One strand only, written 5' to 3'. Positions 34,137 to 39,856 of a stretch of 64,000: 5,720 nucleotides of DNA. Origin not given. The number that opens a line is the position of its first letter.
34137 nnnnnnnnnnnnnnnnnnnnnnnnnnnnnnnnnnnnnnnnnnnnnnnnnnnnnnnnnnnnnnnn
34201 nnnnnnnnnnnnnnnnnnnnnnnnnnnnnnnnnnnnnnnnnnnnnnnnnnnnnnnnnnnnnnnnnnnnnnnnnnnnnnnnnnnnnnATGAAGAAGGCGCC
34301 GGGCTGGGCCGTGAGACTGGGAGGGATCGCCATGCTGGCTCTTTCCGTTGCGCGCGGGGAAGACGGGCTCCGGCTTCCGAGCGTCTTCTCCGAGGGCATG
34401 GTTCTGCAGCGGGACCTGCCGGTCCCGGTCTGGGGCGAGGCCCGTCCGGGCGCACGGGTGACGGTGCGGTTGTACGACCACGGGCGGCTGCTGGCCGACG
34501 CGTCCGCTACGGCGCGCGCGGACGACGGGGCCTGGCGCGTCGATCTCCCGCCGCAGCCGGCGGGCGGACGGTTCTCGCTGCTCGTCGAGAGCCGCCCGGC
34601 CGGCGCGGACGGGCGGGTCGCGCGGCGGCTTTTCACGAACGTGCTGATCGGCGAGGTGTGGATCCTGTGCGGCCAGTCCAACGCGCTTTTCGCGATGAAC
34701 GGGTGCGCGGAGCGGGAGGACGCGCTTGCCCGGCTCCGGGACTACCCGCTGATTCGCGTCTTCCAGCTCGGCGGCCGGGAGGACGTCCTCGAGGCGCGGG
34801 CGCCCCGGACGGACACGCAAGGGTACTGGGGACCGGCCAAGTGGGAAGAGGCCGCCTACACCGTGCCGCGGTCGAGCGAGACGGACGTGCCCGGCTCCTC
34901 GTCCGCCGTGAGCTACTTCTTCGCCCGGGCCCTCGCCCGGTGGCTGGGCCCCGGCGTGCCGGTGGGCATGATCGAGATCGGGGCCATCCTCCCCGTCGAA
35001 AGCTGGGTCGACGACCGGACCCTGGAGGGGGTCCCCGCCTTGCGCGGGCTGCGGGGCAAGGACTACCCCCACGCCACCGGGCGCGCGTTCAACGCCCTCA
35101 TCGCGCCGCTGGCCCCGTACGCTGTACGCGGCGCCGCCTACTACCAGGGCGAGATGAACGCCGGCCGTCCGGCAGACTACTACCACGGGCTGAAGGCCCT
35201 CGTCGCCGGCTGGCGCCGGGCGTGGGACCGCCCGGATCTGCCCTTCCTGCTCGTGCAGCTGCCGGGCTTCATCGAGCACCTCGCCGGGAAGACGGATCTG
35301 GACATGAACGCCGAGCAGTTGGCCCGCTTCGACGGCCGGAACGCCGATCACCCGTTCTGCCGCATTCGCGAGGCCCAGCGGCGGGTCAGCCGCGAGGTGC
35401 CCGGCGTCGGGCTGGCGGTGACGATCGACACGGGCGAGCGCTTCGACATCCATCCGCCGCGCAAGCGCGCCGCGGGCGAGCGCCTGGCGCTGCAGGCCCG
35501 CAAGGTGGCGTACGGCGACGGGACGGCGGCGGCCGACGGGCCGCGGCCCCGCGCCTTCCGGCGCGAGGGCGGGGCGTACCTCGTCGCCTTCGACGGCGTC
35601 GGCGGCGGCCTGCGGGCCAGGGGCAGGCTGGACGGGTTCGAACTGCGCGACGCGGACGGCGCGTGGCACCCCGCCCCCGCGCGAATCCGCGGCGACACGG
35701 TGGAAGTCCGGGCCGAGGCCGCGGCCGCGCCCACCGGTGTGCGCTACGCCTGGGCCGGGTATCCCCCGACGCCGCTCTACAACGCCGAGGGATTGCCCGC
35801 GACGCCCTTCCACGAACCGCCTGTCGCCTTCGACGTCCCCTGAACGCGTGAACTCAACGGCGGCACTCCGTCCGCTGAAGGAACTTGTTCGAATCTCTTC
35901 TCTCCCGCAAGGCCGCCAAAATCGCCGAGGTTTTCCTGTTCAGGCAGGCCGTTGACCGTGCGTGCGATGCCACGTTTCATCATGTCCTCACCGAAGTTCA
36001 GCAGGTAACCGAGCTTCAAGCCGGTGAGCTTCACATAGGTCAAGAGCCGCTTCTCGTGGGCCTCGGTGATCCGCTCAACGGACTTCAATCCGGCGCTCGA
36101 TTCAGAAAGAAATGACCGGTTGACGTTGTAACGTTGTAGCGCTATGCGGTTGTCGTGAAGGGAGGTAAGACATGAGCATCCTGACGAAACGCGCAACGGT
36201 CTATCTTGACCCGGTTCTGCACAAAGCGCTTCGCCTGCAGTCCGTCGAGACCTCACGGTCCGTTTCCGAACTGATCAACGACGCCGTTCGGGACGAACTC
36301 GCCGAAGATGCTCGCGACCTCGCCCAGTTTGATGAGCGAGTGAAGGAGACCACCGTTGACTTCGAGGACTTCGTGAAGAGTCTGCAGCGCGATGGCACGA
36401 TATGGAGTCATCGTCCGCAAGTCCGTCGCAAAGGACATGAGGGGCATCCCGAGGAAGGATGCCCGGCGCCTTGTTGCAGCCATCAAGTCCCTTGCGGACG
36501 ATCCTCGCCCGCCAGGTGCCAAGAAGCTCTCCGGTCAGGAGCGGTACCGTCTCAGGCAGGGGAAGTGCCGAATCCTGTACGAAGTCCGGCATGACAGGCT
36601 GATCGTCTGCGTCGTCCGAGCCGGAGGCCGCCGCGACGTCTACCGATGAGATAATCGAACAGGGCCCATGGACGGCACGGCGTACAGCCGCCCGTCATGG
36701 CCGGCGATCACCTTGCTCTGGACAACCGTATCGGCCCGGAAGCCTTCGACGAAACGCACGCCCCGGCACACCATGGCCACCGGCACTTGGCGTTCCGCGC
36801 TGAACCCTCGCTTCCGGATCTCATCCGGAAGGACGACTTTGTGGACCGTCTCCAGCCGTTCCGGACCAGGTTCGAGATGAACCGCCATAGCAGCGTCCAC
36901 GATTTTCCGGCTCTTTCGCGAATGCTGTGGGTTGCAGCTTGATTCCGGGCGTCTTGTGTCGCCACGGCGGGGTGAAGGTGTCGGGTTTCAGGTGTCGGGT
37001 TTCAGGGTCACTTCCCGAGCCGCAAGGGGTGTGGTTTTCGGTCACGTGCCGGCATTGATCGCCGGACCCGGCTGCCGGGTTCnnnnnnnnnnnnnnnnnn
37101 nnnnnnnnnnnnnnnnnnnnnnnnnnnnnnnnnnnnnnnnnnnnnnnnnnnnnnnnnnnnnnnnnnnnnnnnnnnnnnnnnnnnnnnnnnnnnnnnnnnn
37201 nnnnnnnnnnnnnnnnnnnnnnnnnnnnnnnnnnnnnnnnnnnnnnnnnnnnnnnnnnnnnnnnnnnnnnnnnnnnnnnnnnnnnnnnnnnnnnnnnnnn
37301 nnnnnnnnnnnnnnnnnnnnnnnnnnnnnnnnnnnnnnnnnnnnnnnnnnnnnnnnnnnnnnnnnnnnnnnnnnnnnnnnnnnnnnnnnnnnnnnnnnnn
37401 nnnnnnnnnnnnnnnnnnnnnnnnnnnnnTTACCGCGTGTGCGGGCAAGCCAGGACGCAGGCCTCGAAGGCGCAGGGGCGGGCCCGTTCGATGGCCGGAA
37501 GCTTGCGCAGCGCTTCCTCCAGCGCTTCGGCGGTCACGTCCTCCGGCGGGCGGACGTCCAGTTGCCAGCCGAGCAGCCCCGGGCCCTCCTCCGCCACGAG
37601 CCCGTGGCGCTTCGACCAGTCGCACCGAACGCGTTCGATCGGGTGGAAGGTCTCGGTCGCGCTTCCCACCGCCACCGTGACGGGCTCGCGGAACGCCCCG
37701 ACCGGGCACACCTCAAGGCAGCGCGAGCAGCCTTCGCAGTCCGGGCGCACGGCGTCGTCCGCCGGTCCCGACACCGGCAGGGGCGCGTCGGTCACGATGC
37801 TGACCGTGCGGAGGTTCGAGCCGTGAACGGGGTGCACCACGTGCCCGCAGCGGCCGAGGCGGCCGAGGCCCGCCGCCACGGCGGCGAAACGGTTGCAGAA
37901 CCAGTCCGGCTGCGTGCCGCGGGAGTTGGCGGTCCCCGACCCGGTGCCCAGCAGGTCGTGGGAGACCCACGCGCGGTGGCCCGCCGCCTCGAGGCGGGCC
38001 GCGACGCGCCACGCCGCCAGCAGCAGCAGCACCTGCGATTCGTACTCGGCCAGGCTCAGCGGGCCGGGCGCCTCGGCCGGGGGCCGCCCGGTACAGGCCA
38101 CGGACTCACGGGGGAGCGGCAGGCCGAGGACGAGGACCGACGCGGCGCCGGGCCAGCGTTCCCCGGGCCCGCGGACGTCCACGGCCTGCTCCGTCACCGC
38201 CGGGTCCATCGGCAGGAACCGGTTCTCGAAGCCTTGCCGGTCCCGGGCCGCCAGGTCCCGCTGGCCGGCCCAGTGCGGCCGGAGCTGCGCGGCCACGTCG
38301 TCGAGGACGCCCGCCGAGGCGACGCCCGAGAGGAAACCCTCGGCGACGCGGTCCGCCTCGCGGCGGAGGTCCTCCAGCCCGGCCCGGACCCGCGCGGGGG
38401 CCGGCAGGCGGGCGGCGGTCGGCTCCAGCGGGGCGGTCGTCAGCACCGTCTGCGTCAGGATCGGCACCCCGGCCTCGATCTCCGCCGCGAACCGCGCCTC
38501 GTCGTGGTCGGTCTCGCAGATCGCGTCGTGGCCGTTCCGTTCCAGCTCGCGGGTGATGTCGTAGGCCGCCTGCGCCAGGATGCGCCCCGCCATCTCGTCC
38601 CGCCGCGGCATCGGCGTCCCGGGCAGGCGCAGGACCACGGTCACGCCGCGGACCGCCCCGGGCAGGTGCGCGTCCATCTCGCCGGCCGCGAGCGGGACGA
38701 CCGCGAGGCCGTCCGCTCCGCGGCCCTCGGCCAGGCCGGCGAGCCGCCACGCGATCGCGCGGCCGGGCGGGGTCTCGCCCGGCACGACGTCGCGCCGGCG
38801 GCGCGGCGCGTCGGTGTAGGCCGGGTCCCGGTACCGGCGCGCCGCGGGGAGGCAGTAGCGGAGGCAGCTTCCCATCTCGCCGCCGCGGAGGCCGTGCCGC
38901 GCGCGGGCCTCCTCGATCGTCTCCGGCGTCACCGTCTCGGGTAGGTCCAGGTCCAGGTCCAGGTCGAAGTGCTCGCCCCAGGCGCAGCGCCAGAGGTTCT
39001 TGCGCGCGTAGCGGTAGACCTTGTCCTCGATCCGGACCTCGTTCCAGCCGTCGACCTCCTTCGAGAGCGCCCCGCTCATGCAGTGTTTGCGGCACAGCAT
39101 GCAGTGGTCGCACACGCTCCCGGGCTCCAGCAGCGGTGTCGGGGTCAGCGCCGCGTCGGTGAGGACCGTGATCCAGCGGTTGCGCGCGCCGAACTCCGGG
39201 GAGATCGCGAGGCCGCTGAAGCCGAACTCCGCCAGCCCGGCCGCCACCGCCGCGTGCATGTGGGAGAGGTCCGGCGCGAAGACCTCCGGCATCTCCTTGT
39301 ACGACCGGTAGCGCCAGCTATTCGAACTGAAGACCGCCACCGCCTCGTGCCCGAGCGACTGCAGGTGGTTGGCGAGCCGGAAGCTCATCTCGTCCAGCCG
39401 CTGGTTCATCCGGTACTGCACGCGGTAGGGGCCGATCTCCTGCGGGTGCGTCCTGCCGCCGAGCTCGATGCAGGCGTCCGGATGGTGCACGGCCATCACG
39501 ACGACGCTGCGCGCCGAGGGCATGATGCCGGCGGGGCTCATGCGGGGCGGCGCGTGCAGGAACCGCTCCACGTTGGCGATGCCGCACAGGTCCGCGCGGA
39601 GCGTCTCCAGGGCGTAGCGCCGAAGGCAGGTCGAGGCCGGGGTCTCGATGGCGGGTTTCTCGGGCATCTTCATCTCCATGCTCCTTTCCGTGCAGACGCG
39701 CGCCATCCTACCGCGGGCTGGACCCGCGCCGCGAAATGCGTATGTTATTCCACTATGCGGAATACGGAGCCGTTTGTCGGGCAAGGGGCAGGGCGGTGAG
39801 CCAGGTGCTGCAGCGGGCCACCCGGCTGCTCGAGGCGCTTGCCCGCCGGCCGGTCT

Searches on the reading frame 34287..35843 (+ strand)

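Call 33: search_protein_families(library=pfam, proteins=[window:34287-35843:+], max_evalue=0.001)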
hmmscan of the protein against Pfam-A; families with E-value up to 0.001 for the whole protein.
window:34287-35843:+ (518 aa): 1 family
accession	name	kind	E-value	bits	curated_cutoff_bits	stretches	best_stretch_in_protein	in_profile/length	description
PF03629.24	SASA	-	3.9e-09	36.9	24.8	1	123-328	3-171/226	Carbohydrate esterase, sialic acid-specific acetylesterase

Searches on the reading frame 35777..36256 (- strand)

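Call 100: search_protein_families(library=pfam, proteins=[window:35777-36256:-], max_evalue=0.01)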
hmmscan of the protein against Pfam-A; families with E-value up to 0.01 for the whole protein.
window:35777-36256:- (159 aa): 1 family
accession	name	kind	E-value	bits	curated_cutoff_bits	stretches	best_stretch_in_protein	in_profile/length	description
PF13366.12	PDDEXK_3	-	4.8e-10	40.3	22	1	57-99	75-116/117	PD-(D/E)XK nuclease superfamily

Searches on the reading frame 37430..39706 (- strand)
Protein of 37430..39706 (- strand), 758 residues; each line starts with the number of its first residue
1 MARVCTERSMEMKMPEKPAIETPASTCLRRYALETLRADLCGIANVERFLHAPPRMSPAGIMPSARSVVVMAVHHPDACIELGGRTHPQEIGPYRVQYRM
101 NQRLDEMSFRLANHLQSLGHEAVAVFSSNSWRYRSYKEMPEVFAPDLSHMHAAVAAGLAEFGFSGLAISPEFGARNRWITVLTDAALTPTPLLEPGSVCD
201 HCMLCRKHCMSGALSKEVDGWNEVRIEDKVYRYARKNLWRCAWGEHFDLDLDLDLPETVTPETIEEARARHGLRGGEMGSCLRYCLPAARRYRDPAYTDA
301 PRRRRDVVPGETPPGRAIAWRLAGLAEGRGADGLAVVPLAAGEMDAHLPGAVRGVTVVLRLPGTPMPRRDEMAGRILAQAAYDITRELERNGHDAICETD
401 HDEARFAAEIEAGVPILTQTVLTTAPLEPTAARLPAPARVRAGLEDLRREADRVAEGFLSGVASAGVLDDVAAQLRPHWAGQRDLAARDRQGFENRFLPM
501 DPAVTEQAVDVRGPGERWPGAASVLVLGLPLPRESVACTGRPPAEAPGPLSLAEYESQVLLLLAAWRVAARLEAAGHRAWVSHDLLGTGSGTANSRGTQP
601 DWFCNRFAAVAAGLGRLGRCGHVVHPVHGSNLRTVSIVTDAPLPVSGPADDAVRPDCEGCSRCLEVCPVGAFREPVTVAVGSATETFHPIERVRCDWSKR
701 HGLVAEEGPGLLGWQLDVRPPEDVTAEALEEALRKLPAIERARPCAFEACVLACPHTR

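Call 33: search_protein_families(library=pfam, proteins=[window:37430-39706:-], max_evalue=0.001)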
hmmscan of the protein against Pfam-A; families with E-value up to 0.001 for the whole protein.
window:37430-39706:- (758 aa): 3 families
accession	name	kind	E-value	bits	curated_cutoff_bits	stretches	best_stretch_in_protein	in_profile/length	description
PF13187.11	Fer4_9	-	3.1e-05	24.3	27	0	657-673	2-18/52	4Fe-4S dicluster domain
PF13484.11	Fer4_16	-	0.00015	22.9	30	0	657-675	2-20/66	4Fe-4S double cluster binding domain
PF12838.12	Fer4_7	-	0.00019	22.3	27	0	657-671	2-16/52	4Fe-4S dicluster domain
